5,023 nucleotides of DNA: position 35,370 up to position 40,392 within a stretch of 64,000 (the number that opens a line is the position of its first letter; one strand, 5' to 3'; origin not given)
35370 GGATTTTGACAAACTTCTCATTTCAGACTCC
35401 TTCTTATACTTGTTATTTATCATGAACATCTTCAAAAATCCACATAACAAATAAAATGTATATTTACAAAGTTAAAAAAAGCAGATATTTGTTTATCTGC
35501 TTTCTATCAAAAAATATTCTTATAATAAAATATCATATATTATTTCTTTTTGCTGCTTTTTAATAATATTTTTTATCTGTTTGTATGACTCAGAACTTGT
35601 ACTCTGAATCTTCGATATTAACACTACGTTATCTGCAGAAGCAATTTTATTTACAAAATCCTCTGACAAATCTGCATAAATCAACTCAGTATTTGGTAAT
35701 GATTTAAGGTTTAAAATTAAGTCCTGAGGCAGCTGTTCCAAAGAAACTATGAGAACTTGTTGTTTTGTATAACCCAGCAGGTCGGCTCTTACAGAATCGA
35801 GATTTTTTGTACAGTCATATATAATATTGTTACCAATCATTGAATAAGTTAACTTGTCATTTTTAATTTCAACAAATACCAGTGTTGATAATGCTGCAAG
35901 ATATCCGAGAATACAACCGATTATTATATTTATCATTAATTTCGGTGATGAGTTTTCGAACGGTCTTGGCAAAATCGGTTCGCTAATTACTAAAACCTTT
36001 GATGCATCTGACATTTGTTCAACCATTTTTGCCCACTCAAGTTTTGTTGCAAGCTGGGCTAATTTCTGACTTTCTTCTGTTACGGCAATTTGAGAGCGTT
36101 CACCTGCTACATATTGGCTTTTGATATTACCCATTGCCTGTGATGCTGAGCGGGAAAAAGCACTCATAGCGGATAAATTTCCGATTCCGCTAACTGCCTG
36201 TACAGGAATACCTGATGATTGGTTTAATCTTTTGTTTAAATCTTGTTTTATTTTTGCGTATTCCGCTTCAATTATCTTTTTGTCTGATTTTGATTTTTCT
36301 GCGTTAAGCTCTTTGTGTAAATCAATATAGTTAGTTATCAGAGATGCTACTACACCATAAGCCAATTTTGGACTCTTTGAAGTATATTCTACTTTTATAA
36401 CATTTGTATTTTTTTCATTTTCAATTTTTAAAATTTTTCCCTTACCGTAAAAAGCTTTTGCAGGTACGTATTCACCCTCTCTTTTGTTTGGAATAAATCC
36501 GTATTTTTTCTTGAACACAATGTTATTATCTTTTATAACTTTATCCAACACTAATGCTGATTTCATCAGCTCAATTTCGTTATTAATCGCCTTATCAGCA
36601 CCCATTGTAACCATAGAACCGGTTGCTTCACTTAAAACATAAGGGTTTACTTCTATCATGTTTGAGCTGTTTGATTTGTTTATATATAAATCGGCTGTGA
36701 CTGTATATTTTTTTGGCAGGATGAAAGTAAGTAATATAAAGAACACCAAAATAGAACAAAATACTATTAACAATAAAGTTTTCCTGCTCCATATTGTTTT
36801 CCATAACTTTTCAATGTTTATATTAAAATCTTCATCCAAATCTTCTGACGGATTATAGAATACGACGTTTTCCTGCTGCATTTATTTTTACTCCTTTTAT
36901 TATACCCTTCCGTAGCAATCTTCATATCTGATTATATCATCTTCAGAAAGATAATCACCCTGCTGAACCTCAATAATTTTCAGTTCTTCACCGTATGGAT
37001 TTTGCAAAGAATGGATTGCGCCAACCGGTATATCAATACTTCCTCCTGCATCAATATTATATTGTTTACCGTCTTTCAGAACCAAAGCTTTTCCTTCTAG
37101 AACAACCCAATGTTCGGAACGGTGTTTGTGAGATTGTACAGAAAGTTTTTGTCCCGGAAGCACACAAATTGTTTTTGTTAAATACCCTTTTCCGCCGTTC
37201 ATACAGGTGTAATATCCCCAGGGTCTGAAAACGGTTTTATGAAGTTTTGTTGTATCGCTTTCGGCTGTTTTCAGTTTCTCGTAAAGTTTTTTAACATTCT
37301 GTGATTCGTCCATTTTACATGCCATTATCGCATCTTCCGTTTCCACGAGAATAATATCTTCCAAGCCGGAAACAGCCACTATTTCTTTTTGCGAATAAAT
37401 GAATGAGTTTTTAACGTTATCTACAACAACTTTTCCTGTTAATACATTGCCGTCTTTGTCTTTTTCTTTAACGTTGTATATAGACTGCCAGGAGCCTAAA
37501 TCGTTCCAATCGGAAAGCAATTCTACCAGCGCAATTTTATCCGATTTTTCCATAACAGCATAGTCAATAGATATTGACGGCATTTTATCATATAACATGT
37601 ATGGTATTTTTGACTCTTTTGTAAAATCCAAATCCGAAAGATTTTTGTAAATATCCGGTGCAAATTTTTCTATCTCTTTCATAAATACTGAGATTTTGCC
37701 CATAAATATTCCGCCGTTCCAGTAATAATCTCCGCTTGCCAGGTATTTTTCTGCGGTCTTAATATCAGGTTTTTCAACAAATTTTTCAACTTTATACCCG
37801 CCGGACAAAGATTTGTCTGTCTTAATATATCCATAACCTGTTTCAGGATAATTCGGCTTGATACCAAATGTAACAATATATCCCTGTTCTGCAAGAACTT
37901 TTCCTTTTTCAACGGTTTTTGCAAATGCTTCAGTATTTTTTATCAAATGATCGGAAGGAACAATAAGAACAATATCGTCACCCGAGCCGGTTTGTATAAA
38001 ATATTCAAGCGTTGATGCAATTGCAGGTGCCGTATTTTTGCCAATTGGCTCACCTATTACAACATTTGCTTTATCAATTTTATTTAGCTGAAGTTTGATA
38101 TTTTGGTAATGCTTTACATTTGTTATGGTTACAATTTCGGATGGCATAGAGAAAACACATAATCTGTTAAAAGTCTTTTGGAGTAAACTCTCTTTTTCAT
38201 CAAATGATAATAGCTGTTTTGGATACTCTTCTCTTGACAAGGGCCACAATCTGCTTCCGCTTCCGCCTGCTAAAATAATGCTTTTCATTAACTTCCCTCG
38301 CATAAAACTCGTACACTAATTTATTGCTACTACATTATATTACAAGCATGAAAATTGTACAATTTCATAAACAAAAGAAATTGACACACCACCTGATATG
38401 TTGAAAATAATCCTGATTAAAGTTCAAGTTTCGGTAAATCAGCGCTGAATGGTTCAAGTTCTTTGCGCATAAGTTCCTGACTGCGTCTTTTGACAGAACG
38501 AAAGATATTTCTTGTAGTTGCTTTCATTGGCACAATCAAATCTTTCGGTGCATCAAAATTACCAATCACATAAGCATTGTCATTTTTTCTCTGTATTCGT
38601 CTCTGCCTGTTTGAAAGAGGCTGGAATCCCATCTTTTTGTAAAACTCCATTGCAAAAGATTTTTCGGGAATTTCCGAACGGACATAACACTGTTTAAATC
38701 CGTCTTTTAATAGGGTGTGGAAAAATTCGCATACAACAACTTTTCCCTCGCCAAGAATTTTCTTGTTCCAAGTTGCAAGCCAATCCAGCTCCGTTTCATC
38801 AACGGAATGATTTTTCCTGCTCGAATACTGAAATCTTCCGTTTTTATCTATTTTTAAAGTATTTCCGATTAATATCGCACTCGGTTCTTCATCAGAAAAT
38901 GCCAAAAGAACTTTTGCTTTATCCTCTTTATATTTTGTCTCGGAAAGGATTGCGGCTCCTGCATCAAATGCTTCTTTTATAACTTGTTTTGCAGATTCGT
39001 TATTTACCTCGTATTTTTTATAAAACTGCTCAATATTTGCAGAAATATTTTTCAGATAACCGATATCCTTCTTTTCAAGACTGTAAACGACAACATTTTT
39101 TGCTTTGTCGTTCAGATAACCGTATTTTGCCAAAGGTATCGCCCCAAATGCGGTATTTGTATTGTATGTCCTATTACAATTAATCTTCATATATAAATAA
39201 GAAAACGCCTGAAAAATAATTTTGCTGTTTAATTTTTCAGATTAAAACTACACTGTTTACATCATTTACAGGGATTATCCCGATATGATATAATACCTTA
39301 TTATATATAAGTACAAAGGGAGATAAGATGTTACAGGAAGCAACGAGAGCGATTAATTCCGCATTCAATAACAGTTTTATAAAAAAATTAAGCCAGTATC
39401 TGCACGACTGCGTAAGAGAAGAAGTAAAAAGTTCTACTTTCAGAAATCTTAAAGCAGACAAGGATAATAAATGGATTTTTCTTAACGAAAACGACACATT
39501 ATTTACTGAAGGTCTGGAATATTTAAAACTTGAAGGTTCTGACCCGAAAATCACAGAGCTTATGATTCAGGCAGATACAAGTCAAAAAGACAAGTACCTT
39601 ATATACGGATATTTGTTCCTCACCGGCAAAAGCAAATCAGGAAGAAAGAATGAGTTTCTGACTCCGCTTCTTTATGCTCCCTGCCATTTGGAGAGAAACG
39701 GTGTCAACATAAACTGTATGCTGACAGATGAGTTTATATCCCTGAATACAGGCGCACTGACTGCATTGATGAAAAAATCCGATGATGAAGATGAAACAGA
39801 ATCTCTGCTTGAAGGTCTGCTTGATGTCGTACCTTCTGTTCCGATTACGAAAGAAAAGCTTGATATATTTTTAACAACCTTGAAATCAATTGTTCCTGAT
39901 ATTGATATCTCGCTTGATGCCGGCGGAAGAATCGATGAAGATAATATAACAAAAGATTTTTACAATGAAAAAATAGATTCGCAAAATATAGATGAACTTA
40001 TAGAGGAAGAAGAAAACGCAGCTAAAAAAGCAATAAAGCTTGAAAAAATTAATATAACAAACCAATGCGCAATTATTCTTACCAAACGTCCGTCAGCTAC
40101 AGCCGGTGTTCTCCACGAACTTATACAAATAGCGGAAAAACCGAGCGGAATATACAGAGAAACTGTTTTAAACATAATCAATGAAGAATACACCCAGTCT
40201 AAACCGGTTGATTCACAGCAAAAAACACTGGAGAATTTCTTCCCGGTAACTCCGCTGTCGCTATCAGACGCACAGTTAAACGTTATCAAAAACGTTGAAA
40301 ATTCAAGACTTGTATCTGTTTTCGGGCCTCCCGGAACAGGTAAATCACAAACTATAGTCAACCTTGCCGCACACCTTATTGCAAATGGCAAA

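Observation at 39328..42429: Stand-alone 1033-aa SF1 helicase fused to a Vsr/DUF559-type endonuclease: candidate single-protein nucleic-acid defence or surveillance enzyme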

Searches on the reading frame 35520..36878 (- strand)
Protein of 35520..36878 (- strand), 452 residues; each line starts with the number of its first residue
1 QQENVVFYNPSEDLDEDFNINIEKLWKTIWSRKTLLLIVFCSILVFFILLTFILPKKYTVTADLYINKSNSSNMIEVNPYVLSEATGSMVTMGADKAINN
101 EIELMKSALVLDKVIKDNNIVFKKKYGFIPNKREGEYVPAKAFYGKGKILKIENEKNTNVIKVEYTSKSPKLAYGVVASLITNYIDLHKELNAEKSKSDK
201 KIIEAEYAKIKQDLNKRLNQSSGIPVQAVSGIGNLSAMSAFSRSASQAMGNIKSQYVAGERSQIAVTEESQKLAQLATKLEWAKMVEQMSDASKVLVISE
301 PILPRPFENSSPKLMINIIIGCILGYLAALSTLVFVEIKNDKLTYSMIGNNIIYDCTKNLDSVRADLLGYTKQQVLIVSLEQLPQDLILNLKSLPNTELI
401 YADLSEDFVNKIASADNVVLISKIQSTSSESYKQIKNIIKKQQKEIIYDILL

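Call 8: search_protein_families(library=pfam, proteins=[window:35520-36878:-], max_evalue=0.001)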
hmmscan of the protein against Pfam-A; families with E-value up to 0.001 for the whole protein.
window:35520-36878:- (452 aa): 1 family
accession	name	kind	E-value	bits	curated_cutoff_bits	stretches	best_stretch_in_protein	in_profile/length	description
PF02706.20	Wzz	-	2.6e-11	44.1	25.5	1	20-117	3-90/91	Chain length determinant protein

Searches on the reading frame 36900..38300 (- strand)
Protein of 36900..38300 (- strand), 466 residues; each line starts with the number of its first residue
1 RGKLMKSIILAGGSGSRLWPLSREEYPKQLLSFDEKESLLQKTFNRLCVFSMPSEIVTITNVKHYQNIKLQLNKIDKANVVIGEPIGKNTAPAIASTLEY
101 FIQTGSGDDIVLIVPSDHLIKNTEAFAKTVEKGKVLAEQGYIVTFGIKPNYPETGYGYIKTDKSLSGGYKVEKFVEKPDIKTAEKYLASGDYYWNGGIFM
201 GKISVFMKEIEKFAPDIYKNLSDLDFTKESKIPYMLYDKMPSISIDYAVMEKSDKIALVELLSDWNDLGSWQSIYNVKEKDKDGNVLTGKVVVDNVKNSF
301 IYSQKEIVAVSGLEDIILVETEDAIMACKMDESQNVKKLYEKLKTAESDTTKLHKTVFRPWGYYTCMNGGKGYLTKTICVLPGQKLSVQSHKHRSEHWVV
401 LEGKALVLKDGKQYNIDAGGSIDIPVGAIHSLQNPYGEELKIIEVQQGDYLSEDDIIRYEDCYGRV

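Call 8: search_protein_families(library=pfam, proteins=[window:36900-38300:-], max_evalue=0.001)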
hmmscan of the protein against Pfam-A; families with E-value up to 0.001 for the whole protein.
window:36900-38300:- (466 aa): 5 families
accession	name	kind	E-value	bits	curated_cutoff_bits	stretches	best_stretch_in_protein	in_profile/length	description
PF00483.29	NTP_transferase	-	7.2e-51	173.6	21.2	1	6-282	1-243/245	Nucleotidyl transferase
PF01050.24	MannoseP_isomer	-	2.2e-38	131.4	23.6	1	348-461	3-116/116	Mannose-6-phosphate isomerase C-terminal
PF22640.1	ManC_GMP_beta-helix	-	3e-13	49.9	27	1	291-343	3-55/55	MannoseP isomerase/GMP-like beta-helix domain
PF07883.17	Cupin_2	-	7.2e-08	32.5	27.2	1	379-445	4-69/70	Cupin domain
PF12804.13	NTP_transf_3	-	6.3e-06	26.9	27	1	8-131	2-109/160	MobA-like NTP transferase domain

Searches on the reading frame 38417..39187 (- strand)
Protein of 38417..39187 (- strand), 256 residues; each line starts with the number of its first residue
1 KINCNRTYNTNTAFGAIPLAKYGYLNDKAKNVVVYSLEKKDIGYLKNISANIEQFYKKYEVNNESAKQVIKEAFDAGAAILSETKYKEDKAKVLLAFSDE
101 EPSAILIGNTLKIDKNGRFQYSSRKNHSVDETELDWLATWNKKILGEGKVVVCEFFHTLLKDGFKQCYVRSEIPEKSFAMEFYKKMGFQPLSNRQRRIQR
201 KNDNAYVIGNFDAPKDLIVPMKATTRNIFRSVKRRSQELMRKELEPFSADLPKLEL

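Call 8: search_protein_families(library=pfam, proteins=[window:38417-39187:-], max_evalue=0.001)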
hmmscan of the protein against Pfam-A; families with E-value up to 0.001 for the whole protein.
window:38417-39187:- (256 aa): 0 families

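Call 25: search_protein_families(library=ncbifam, proteins=[window:38417-39187:-], max_evalue=0.01)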
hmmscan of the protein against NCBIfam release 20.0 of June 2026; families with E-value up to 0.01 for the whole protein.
window:38417-39187:- (256 aa): 1 family
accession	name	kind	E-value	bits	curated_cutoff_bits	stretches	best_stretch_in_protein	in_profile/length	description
NF043024.1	T4SS_AnkI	equivalog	0.0046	15.8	550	1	22-96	352-422/439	Dot/Icm T4SS effector AnkI/LegAS4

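Call 81: search_protein_families(library=padloc, proteins=[window:38417-39187:-], max_evalue=0.001)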
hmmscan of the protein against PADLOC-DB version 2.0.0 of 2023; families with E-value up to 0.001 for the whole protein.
window:38417-39187:- (256 aa): 0 families

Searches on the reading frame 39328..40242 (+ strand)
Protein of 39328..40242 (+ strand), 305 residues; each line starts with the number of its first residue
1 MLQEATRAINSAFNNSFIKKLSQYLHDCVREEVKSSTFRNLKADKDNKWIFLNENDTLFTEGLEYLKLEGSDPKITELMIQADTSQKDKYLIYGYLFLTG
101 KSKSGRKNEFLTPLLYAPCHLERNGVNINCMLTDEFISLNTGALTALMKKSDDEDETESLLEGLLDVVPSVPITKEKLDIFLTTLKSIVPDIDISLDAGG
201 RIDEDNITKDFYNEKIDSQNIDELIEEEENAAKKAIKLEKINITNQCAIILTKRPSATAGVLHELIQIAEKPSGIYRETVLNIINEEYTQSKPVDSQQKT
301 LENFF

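Call 53: predict_structure(alignment_id=A4)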
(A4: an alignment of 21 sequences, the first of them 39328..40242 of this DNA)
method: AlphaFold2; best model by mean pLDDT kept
length: 305 residues; sequences in the alignment: 21
mean_pLDDT: 70.5   pTM: 0.64
mean pLDDT of the five models: 70.5, 69.1, 68.4, 68.0, 67.5
residues with pLDDT >= 90: 81; 70-90: 80; 50-70: 71; < 50: 73
segments of 3 or more residues with pLDDT < 50: 4-6, 8-10, 33-35, 198-238, 257-260, 286-295, 297-301, 303-305
pLDDT, mean of each block of 10 residues (from residue 1): 47 58 57 60 89 79 88 93 90 92 73 93 95 87 80 78 89 91 90 67 45 32 40 45 90 67 58 61 49 46 45
secondary structure, 60 per line:
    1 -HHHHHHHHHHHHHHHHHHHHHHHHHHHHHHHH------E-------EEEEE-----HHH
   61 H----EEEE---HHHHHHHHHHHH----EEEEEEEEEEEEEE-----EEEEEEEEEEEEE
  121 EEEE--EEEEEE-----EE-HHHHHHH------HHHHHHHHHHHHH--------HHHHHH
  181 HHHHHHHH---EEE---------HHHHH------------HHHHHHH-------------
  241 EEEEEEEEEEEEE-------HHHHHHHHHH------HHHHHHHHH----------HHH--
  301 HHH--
elements in order: H2-33 E48-52 H58-61 E66-69 H73-84 E89-102 E108-124 E127-132 H141-147 H154-166 H175-188 E192-194 H204-208 H221-227 E241-253 H261-270 H277-285

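Call 57: fold_search(model_id=the predicted structure, library=pdb)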
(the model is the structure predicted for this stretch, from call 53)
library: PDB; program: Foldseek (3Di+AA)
matches with E <= 10: 315; with E <= 0.001: 0
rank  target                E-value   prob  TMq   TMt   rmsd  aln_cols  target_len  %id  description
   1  2iml_A                1.3e-01  0.21  0.15  0.23  12.5       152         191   10  Crystal structure of a hypothetical protein from Archaeoglobus fulgidus binding riboflavin 5'-phosphate (released 2006-10-17)
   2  2iml_D                2.6e-01  0.15  0.17  0.24  12.9       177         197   10  Crystal structure of a hypothetical protein from Archaeoglobus fulgidus binding riboflavin 5'-phosphate (released 2006-10-17)
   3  2iml_B                3.5e-01  0.13  0.14  0.21  12.7       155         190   10  Crystal structure of a hypothetical protein from Archaeoglobus fulgidus binding riboflavin 5'-phosphate (released 2006-10-17)
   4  2nr4_A                4.4e-01  0.03  0.09  0.13  16.5       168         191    8  Crystal structure of FMN-bound protein MM1853 from Methanosarcina mazei, Pfam DUF447 (released 2006-11-07)
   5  9qms_L                5.0e-01  0.06  0.12  0.06  22.7       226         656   14  DNA-PK bound to 153 bp H2AX nucleosome with ATPyS (released 2026-01-14)
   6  9ujp_D                5.6e-01  0.07  0.09  0.03  17.7        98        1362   14  CryoEM structure of the T.thermophilus transcription initiation complex in the presence of Up4A (released 2025-10-22)
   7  2h6l_A                6.0e-01  0.03  0.09  0.16  14.7       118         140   11  X-Ray Crystal Structure of the Metal-containing Protein AF0104 from Archaeoglobus fulgidus. Northeast Structural Genom (released 2006-07-25)
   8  8k87_B                6.7e-01  0.04  0.11  0.12  17.4       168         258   12  Dimer structure of procaryotic Ago (released 2024-07-03)
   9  8u15_D                8.0e-01  0.04  0.11  0.10  19.9       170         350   12  The ternary complex structure of DDB1-CRBN-SALL4(ZF1,2)-short bound to CC-220 (released 2023-12-27)
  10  7jwf_B                8.0e-01  0.02  0.08  0.06  12.6       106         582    9  Crystal structure of PdGH110B D344N in complex with alpha-(1,3)-galactobiose (released 2020-11-04)
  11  5gkj_B                8.5e-01  0.03  0.09  0.11  17.9       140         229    8  Structure of EndoMS in apo form (released 2016-11-02)
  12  8y80_E                9.0e-01  0.06  0.08  0.06  11.0        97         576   14  Cryo-EM structure of the tetrameric SPARSA gRNA-ssDNA complex (released 2024-10-16)
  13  11wx_B                9.0e-01  0.02  0.07  0.08  13.6        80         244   10  Crystal Structure of ribosomal large subunit pseudouridine synthase D from Neisseria gonorrhoea (released 2026-03-25)
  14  5a88_D                9.6e-01  0.04  0.11  0.20  14.7       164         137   11  Crystal structure of the riboflavin kinase module of FAD synthetase from Corynebacterium ammoniagenes in complex with  (released 2015-12-09)
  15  9arl_B                9.6e-01  0.01  0.07  0.03  16.9       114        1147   14  CryoEM structure of BoNT-NTNH-OrfX2 complex from Clostridium botulinum strain A1-ST7B, major class (released 2025-01-22)
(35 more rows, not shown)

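Call 86: search_solved_structures(query=A4, max_evalue=10)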
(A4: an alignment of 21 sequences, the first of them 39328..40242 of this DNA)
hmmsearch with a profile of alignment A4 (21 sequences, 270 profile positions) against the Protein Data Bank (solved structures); distinct sequences matched with E-value up to 10: 3.
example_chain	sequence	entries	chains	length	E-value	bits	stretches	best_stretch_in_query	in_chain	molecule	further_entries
7l7b_F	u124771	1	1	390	0.12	14.6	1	143-195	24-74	RNA polymerase sigma factor SigA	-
9def_A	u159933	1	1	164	0.52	12.6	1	157-243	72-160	Win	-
9bh5_AQ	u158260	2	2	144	2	10.6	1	5-46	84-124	Small ribosomal subunit protein uS9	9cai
